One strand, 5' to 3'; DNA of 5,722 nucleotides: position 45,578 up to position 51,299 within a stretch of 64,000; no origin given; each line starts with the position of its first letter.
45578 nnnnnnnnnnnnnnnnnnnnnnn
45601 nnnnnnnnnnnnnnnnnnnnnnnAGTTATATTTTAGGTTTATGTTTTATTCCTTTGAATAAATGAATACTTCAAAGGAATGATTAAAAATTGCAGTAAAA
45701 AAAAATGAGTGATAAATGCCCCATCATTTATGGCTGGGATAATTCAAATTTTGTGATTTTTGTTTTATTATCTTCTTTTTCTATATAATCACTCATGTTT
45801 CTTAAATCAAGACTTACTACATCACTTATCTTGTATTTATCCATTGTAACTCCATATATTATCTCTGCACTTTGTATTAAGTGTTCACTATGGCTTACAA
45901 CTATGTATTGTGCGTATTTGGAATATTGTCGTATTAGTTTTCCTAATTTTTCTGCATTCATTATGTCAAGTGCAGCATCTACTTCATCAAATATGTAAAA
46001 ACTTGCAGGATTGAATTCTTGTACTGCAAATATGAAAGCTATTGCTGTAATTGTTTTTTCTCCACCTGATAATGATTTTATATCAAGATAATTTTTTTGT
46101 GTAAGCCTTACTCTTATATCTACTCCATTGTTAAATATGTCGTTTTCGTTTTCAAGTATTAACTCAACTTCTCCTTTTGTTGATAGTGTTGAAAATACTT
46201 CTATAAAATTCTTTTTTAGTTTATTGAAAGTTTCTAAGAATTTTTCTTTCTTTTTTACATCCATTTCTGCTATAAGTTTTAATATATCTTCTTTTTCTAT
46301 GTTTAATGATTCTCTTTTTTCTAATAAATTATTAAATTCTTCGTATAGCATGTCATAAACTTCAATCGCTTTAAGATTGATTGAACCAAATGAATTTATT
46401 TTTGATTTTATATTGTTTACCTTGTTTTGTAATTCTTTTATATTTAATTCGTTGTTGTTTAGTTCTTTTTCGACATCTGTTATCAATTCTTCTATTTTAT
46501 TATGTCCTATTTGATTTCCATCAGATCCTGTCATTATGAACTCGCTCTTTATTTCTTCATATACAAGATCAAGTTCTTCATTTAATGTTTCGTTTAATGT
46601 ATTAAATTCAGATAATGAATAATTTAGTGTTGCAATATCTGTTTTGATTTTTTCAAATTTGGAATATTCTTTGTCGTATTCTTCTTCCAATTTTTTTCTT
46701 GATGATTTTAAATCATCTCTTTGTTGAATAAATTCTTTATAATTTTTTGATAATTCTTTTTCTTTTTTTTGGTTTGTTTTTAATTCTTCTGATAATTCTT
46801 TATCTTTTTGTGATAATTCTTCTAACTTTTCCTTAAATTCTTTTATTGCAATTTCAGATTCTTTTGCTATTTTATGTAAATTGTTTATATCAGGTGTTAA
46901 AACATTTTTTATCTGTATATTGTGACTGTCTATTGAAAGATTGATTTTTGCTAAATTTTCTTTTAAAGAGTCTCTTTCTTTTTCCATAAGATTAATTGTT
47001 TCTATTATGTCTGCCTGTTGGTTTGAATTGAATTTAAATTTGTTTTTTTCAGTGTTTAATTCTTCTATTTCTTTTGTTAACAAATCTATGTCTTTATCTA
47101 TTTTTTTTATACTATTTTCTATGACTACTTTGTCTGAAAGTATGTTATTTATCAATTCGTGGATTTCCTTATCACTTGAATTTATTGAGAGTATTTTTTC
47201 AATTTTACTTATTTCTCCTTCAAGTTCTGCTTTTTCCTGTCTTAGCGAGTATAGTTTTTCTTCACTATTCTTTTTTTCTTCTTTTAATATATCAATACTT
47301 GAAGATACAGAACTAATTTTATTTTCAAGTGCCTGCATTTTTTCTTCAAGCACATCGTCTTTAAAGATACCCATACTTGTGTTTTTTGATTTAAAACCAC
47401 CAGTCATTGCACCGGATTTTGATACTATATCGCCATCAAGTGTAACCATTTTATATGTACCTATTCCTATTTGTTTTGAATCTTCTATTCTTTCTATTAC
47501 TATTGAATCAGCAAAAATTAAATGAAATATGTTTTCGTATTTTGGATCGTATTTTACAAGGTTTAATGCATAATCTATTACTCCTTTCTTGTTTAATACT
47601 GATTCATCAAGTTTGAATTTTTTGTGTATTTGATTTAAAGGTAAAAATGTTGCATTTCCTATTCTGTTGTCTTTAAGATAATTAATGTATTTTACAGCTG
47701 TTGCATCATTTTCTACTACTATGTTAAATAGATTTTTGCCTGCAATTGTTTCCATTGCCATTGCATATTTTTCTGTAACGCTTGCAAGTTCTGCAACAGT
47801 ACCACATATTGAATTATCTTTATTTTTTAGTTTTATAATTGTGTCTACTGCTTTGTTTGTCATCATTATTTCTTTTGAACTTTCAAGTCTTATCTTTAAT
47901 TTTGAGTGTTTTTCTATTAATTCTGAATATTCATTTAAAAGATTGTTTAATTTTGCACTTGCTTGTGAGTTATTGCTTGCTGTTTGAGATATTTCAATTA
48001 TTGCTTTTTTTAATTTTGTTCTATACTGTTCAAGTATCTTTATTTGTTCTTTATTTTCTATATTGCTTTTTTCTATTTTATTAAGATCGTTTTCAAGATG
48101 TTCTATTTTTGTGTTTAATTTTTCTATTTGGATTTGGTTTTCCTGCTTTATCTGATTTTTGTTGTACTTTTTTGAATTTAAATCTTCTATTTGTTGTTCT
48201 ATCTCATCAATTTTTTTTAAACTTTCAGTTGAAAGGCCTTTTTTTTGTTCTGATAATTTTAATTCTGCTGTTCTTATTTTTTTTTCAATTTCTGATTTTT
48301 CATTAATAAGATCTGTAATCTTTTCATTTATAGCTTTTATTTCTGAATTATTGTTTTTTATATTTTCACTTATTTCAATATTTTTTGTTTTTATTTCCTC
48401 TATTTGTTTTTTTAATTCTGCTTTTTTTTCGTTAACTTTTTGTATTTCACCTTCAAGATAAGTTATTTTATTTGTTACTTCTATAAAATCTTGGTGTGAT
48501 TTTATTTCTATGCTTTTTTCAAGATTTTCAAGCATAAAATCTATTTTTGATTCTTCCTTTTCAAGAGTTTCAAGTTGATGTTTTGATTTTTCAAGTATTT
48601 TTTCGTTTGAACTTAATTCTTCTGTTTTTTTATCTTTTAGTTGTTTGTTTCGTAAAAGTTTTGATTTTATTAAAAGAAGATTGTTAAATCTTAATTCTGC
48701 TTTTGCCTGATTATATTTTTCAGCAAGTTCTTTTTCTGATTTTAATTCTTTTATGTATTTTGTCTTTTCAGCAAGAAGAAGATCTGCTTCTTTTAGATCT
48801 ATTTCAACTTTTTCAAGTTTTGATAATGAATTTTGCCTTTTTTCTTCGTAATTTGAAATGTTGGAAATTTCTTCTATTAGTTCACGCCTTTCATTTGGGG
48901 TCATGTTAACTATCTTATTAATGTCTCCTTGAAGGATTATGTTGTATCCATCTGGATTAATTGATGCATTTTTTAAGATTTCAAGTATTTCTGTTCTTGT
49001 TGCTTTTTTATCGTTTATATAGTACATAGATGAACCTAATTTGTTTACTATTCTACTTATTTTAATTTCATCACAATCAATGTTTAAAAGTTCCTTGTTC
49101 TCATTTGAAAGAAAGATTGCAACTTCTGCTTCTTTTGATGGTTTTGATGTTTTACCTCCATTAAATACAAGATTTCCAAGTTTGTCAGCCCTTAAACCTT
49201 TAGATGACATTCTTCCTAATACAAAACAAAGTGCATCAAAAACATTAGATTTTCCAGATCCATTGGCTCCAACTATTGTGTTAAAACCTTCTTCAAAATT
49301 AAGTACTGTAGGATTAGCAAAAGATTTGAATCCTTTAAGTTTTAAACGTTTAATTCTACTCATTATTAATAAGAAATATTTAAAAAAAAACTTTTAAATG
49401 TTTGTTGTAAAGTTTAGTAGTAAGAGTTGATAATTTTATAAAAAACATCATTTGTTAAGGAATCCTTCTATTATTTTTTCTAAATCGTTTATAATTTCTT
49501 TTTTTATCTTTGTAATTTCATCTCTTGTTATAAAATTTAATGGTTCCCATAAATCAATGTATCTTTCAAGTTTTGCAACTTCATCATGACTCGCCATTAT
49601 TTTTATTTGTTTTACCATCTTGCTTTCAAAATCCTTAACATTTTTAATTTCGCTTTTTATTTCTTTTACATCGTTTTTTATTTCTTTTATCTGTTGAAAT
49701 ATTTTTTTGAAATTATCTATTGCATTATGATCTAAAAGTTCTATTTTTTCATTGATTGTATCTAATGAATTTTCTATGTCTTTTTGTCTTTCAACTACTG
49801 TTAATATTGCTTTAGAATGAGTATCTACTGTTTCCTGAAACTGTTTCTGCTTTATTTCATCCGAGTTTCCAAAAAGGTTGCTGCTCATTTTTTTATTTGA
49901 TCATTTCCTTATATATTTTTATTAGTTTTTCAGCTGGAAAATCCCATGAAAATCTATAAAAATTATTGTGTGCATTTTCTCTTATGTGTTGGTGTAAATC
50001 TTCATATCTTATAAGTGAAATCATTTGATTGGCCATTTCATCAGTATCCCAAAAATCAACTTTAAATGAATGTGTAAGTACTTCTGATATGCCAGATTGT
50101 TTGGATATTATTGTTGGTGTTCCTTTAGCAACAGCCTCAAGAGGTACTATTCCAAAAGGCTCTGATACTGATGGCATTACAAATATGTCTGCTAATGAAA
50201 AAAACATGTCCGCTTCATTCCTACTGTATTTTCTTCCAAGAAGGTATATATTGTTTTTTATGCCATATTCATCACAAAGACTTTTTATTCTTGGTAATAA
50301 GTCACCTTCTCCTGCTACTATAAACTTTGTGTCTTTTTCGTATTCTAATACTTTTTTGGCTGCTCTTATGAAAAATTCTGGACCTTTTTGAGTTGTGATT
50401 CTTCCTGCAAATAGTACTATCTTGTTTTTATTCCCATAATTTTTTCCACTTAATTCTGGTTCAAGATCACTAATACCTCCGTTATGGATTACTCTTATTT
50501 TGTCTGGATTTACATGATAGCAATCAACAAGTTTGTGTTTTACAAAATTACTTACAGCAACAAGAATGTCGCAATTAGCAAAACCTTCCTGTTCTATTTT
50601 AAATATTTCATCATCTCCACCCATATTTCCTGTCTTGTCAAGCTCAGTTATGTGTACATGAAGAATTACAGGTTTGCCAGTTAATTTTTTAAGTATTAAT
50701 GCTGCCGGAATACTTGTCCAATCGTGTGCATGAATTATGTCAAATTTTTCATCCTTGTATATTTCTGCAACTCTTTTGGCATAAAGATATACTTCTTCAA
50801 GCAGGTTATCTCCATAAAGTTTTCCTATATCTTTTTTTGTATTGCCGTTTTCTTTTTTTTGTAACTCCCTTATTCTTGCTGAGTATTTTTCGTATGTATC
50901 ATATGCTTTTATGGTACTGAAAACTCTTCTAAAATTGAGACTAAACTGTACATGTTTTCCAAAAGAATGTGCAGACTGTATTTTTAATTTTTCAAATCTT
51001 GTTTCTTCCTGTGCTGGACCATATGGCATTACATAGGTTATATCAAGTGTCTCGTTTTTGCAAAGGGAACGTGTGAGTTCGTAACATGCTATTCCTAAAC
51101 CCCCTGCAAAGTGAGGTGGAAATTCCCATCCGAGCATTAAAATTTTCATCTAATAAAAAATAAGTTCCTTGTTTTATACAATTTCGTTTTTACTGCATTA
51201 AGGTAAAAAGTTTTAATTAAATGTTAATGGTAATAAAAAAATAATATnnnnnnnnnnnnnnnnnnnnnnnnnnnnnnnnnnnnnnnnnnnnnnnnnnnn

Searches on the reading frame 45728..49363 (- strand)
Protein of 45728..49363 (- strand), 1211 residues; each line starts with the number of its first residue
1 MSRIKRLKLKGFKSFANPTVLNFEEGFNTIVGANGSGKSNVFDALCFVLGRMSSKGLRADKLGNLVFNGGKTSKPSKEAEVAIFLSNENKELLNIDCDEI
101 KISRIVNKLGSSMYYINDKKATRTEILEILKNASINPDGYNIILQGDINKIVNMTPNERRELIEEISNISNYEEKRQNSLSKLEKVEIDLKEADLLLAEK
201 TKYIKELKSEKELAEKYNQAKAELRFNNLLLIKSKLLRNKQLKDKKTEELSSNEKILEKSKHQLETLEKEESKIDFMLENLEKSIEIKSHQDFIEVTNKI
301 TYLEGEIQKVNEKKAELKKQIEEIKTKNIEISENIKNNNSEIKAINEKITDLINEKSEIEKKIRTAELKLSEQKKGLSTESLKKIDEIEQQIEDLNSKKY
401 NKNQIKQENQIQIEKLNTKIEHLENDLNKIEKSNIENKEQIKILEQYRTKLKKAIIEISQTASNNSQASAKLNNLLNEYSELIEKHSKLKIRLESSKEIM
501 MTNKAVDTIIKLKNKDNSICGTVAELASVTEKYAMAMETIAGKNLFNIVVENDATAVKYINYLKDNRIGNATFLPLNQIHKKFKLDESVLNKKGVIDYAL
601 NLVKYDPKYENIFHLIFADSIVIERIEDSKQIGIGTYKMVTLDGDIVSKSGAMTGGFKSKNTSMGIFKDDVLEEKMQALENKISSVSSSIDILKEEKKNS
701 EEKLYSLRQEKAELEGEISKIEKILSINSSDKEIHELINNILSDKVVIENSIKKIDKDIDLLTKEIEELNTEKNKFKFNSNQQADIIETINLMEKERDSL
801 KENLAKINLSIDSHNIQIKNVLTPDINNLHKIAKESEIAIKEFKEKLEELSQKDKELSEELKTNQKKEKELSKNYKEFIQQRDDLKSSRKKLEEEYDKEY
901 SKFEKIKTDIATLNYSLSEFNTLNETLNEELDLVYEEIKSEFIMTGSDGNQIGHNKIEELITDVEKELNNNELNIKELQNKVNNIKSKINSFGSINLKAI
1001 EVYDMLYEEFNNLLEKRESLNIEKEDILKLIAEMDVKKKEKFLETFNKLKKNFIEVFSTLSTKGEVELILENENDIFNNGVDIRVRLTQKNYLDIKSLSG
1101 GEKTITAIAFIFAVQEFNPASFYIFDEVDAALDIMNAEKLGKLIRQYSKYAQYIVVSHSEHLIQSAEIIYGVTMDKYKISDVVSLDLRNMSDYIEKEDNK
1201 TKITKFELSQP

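Call 10: search_protein_families(library=pfam, proteins=[window:45728-49363:-], max_evalue=0.001)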
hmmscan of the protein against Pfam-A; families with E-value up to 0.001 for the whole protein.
window:45728-49363:- (1211 aa): 4 families
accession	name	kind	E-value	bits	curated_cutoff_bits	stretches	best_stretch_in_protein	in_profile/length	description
PF02463.25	SMC_N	-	2e-42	145.6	40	1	4-1179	2-218/220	RecF/RecN/SMC N terminal domain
PF06470.18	SMC_hinge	-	3.1e-27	95.7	22.5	1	518-631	3-114/116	SMC proteins Flexible Hinge Domain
PF13304.12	AAA_21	-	1.1e-07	32.7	27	1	27-96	1-59/304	AAA domain, putative AbiEii toxin, Type IV TA system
PF13555.12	AAA_29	-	7.1e-05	22.9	27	1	5-49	2-46/61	P-loop containing region of AAA domain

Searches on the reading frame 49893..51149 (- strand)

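Call 10: search_protein_families(library=pfam, proteins=[window:49893-51149:-], max_evalue=0.001)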
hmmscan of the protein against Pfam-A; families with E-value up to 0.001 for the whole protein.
window:49893-51149:- (418 aa): 8 families
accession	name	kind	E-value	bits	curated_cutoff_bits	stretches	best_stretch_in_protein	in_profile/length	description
PF00534.26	Glycos_transf_1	-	1.4e-33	116.3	26.4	1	240-394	13-170/172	Glycosyl transferases group 1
PF13692.12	Glyco_trans_1_4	-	1.4e-26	93.9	27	1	243-380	2-140/142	Glycosyl transferases group 1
PF13439.12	Glyco_transf_4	-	6.9e-21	75.4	28.5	1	117-224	54-165/170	Glycosyltransferase Family 4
PF20706.3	GT4-conflict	-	8.3e-19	68.2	26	1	135-365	81-327/385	Family 4 Glycosyltransferase in conflict systems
PF08323.17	Glyco_transf_5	-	1.3e-15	58.2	22.7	1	2-175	1-175/239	Starch synthase catalytic domain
PF13579.12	Glyco_trans_4_4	-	3.8e-12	47.3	29.7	1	124-224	60-158/158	Glycosyl transferase 4-like domain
PF00982.27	Glyco_transf_20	-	1.3e-05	24.6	32.5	1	300-387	352-444/473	Glycosyltransferase family 20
PF13477.12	Glyco_trans_4_2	-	0.00076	20.1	23.4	0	121-168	60-109/139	Glycosyl transferase 4-like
